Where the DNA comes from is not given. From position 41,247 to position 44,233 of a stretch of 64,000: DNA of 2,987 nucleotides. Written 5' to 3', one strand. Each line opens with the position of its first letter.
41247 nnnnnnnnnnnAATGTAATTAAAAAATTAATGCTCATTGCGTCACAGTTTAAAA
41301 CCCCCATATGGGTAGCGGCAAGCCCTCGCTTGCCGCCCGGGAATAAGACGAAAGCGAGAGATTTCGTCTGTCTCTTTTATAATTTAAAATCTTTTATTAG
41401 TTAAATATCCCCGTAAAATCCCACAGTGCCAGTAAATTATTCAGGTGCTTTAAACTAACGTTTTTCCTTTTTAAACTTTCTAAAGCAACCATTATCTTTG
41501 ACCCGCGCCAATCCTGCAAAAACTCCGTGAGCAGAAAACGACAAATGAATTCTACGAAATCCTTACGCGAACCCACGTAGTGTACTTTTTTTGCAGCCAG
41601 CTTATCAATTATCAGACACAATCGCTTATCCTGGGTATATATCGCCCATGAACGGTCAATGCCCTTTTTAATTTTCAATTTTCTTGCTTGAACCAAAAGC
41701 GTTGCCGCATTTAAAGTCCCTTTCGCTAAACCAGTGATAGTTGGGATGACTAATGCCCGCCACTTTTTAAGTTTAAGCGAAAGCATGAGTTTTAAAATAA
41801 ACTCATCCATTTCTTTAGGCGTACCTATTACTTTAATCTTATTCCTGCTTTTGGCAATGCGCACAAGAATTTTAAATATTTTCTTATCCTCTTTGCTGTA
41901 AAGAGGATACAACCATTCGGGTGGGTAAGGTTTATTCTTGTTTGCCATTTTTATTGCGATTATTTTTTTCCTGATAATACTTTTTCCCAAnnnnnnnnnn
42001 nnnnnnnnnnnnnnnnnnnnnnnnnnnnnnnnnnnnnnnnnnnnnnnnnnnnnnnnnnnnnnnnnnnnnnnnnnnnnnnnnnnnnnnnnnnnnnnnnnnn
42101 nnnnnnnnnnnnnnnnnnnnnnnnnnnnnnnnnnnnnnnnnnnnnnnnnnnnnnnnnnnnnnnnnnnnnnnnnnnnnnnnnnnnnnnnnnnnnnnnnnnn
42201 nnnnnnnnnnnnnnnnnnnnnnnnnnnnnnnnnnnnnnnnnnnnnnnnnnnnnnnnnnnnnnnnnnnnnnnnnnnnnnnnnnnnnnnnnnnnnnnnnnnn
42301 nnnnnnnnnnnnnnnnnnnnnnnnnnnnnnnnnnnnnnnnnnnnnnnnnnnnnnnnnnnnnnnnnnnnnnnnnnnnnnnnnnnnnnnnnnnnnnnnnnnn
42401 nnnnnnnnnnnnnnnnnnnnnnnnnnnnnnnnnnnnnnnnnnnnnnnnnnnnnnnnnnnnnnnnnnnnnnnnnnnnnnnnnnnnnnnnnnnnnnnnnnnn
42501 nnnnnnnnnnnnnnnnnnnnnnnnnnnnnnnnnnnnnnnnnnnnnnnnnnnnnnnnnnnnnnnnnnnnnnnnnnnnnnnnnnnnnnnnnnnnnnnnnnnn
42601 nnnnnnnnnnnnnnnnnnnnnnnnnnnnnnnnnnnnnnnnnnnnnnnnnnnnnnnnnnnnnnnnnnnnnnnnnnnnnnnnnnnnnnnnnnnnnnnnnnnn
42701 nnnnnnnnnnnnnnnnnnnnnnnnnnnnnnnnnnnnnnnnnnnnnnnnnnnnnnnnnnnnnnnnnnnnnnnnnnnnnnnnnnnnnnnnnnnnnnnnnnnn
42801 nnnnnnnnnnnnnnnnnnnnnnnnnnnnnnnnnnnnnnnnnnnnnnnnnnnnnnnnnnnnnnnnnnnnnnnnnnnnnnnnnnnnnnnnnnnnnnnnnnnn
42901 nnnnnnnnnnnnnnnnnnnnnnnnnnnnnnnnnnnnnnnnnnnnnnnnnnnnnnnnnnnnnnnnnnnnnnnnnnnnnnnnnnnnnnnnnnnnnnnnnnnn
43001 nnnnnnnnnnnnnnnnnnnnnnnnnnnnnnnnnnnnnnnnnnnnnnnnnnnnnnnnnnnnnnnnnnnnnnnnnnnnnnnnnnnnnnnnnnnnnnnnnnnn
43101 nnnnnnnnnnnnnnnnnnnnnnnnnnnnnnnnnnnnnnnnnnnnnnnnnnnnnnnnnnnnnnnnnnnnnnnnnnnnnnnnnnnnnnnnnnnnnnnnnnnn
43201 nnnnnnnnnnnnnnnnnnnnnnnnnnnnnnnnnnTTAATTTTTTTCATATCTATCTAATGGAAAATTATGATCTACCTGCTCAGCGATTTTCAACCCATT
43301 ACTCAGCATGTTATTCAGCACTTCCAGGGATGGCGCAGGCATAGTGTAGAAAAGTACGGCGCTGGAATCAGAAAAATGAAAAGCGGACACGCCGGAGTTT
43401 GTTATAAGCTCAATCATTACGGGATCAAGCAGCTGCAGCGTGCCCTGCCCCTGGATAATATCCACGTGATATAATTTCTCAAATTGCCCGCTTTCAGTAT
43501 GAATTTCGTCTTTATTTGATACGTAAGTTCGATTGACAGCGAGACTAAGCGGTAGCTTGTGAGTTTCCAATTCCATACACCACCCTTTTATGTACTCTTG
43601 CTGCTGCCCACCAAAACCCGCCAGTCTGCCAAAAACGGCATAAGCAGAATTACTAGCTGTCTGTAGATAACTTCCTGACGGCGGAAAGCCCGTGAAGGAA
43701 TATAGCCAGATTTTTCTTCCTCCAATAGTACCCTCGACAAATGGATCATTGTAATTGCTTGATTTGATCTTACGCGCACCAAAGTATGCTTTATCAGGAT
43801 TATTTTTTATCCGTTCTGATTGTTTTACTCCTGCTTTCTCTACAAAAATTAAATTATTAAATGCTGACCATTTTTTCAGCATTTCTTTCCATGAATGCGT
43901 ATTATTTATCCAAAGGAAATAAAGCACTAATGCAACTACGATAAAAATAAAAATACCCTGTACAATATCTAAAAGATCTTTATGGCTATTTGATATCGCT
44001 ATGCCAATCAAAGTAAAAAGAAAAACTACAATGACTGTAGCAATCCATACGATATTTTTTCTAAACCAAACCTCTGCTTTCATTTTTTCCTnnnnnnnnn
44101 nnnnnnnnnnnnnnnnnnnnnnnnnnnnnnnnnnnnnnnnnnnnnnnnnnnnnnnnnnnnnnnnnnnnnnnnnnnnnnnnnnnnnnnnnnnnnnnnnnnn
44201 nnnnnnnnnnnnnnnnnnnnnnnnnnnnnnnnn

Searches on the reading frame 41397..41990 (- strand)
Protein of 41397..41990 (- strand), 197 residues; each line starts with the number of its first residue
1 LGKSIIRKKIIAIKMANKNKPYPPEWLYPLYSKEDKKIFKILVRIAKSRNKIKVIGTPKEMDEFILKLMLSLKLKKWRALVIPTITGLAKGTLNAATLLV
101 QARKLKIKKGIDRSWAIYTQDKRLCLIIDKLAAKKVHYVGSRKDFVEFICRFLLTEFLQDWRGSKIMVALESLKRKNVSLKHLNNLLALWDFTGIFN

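Call 44: search_protein_families(library=pfam, proteins=[window:41397-41990:-], max_evalue=0.00001)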
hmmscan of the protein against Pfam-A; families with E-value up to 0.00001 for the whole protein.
window:41397-41990:- (197 aa): 0 families

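Call 57: search_protein_families(library=pfam, proteins=[window:41397-41990:-], max_evalue=1)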
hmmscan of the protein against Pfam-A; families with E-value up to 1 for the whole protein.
window:41397-41990:- (197 aa): 2 families
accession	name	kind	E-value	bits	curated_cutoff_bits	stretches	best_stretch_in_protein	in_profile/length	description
PF05056.17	DUF674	-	0.039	13.3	24.4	1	120-170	260-309/445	Protein of unknown function (DUF674)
PF19533.4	Rab3-GAP_cat_C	-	0.16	12.2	27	1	93-177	58-139/203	Rab3 GTPase-activating protein catalytic subunit C-terminal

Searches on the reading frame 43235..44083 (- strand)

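Call 44: search_protein_families(library=pfam, proteins=[window:43235-44083:-], max_evalue=0.00001)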
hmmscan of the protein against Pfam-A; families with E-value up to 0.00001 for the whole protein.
window:43235-44083:- (282 aa): 0 families

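Call 57: search_protein_families(library=pfam, proteins=[window:43235-44083:-], max_evalue=1)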
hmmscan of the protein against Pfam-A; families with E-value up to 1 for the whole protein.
window:43235-44083:- (282 aa): 6 families
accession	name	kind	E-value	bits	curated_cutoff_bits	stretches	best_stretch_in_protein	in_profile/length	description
PF11335.13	DUF3137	-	0.01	16.2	26.1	1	188-254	36-107/139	Protein of unknown function (DUF3137)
PF20990.2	DUF2207_C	-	0.11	12.6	33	1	10-77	130-208/247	Predicted membrane protein (DUF2207) C-terminal domain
PF17248.7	DUF5317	-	0.26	11.7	25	1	10-64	3-57/151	Family of unknown function (DUF5317)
PF24284.1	DUF7472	-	0.45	11.2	27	1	2-55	2-52/65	Family of unknown function (DUF7472)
PF07280.16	Ac110_PIF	-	0.47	10.7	25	1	44-63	4-23/43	Per os infectivity factor AC110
PF19579.4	FtsL_2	-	0.69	10.3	24.6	0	47-77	20-50/100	Bacteriodetes cell division protein (FtsL-like)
